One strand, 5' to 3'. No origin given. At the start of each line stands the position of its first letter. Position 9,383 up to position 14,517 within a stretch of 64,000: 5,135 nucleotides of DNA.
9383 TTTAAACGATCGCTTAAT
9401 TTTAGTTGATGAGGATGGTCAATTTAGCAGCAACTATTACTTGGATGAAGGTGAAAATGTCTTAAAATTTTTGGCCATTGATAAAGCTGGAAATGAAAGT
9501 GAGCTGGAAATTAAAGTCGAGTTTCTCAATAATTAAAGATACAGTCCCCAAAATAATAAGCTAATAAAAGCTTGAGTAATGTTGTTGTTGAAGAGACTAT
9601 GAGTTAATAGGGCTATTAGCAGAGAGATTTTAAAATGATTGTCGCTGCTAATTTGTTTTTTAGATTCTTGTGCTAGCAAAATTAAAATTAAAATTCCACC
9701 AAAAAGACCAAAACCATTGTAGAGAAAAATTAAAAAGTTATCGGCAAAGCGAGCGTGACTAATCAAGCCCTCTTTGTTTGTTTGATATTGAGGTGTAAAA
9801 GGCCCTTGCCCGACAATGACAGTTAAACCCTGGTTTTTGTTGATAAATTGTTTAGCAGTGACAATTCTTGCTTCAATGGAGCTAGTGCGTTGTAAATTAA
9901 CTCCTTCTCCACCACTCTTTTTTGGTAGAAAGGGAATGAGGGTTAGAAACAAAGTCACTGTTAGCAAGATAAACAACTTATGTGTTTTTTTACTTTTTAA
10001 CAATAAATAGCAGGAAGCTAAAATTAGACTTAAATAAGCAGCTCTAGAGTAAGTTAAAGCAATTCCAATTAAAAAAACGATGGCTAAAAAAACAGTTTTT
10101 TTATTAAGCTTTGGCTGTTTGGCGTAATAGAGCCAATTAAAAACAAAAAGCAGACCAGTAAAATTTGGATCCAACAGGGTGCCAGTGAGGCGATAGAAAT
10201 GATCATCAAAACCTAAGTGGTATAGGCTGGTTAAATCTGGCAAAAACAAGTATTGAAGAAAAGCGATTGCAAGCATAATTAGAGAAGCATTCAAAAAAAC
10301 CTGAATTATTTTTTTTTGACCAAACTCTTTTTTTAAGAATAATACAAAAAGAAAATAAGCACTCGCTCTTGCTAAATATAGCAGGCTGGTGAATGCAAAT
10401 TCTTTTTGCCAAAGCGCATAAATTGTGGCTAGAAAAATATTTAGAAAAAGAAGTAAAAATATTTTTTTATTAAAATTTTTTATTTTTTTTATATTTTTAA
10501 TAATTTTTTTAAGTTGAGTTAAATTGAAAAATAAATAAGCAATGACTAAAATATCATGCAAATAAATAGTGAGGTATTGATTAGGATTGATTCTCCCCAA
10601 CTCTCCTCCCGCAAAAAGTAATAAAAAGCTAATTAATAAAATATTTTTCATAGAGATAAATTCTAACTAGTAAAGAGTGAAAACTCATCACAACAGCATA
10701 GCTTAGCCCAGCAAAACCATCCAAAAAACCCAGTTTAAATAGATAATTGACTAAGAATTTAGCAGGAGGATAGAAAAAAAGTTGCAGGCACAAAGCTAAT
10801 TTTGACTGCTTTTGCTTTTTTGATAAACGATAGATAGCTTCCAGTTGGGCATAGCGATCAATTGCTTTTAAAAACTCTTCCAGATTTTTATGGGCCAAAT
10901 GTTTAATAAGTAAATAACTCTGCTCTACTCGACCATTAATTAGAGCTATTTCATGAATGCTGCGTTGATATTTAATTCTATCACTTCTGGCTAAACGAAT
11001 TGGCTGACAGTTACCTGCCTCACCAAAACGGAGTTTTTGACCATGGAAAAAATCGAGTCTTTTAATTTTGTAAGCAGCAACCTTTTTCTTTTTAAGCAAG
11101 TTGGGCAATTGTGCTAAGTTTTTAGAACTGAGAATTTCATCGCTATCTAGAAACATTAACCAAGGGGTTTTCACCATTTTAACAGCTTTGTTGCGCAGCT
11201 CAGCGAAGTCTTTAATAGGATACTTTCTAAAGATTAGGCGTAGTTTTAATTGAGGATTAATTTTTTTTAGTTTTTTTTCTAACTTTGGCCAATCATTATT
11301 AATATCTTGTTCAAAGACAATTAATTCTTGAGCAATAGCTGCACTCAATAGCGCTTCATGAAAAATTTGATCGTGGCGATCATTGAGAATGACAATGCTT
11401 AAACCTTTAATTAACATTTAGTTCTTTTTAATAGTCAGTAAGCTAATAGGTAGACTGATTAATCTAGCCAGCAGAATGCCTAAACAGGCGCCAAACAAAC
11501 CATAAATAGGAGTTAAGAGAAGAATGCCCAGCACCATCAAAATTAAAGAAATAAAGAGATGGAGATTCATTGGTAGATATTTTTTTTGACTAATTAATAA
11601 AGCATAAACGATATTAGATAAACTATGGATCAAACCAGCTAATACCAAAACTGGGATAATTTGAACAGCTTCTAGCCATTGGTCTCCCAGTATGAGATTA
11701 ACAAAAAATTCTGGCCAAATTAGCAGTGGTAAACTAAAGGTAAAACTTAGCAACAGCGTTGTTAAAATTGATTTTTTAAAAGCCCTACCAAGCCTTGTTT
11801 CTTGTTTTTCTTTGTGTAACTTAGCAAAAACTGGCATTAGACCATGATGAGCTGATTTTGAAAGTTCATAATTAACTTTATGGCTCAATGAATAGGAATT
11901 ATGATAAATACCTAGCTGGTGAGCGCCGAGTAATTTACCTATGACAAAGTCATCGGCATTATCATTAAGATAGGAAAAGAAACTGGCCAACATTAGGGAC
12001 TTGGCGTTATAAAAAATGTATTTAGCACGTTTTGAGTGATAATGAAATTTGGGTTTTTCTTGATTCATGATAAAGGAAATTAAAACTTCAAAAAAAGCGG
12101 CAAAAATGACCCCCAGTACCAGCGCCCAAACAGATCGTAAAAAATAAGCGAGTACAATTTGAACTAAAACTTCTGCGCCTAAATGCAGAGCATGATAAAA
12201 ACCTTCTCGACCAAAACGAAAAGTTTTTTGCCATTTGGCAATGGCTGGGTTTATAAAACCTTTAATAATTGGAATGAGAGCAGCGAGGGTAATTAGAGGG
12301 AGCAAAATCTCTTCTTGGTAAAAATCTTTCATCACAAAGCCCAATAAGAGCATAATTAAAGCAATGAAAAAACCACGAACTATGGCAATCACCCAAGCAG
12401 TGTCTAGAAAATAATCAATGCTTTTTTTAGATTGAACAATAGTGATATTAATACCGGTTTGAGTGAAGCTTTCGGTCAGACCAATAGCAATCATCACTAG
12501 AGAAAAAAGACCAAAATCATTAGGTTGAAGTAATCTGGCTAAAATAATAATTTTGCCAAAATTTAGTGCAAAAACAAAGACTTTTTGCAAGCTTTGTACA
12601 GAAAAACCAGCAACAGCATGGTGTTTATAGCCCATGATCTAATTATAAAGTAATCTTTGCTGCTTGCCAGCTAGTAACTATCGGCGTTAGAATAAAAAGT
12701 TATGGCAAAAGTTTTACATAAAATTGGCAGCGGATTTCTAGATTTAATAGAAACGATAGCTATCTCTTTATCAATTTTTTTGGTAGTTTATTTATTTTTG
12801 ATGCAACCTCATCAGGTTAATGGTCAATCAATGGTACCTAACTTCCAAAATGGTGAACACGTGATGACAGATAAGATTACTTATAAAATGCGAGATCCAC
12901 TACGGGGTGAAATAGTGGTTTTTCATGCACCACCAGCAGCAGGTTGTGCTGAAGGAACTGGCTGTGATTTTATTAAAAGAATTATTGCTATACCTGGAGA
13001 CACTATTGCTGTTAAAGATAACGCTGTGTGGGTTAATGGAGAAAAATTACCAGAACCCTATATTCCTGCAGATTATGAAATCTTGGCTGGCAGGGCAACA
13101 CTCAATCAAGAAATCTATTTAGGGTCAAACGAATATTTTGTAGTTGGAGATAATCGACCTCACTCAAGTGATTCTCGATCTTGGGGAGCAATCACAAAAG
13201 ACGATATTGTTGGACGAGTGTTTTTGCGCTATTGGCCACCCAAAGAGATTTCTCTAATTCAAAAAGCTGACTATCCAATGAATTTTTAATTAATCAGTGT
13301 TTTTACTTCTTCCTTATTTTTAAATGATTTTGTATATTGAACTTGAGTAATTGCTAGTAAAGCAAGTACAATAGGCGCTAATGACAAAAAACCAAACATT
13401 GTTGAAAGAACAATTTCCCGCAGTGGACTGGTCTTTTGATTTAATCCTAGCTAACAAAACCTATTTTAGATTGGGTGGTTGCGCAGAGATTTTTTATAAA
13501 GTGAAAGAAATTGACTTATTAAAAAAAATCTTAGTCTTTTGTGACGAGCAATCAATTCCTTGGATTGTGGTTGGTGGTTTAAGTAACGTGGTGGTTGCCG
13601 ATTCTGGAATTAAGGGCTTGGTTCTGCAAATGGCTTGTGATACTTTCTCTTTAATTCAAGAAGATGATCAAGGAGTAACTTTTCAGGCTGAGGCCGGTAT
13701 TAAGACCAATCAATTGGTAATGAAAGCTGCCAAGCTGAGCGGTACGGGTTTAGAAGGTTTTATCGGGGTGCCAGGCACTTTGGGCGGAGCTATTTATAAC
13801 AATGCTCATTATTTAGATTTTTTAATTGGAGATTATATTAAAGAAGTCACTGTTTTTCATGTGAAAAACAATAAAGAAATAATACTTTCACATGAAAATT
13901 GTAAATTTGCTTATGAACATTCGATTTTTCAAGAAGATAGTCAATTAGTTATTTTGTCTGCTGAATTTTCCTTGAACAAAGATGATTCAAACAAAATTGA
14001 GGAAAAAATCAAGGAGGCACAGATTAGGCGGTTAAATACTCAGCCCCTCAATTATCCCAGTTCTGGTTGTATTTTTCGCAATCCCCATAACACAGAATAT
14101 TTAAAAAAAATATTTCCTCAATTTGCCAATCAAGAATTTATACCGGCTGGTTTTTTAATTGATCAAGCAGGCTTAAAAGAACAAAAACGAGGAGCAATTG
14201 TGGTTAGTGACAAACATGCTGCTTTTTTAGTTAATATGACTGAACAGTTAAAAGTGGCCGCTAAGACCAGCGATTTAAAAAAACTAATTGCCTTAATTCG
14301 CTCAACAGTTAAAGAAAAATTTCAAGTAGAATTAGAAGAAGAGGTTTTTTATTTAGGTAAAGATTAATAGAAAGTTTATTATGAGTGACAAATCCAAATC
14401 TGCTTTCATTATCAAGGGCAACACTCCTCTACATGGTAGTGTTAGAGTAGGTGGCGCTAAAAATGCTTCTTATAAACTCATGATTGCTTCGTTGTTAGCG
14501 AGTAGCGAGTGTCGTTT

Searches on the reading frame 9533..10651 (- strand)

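Call 40: search_protein_families(library=pfam, proteins=[window:9533-10651:-], max_evalue=0.001)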
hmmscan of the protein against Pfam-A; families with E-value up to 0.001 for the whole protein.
window:9533-10651:- (372 aa): 1 family
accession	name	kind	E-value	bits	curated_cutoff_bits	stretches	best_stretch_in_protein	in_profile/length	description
PF04932.20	Wzy_C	-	1.4e-05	25.4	31.7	1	189-323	2-149/149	O-Antigen ligase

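Call 53: search_protein_families(library=ncbifam, proteins=[window:9533-10651:-], max_evalue=0.001)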
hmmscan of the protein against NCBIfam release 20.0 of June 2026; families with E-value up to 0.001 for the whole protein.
window:9533-10651:- (372 aa): 0 families

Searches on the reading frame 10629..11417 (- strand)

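Call 40: search_protein_families(library=pfam, proteins=[window:10629-11417:-], max_evalue=0.001)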
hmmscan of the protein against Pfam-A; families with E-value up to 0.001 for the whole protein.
window:10629-11417:- (262 aa): 1 family
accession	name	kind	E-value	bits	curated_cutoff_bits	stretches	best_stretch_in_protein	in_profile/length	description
PF00535.33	Glycos_transf_2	-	0.00016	22.1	23.3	1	59-120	55-115/168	Glycosyl transferase family 2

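Call 53: search_protein_families(library=ncbifam, proteins=[window:10629-11417:-], max_evalue=0.001)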
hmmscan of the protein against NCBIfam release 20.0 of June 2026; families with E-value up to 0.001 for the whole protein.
window:10629-11417:- (262 aa): 0 families

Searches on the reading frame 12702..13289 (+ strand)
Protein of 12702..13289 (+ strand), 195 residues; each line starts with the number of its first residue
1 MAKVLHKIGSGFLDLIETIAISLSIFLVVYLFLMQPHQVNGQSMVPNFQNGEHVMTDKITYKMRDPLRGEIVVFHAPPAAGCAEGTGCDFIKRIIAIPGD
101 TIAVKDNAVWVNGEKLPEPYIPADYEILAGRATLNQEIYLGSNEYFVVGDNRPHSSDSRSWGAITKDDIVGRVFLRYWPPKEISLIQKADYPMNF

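Call 41: search_protein_families(library=pfam, proteins=[window:12702-13289:+], max_evalue=0.001)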
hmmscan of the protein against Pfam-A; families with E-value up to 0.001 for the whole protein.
window:12702-13289:+ (195 aa): 1 family
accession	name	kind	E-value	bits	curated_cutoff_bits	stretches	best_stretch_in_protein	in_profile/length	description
PF10502.14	Peptidase_S26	-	4.1e-45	154.2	22.9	1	14-178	3-168/168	Signal peptidase, peptidase S26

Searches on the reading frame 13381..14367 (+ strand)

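Call 41: search_protein_families(library=pfam, proteins=[window:13381-14367:+], max_evalue=0.001)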
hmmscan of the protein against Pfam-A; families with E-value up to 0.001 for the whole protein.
window:13381-14367:+ (328 aa): 2 families
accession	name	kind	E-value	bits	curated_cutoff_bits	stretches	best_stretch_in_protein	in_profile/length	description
PF02873.21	MurB_C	-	1.2e-25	90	27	1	205-323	1-97/99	UDP-N-acetylenolpyruvoylglucosamine reductase, C-terminal domain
PF01565.28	FAD_binding_4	-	2.4e-14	53.6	26.4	1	37-157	3-127/139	FAD binding domain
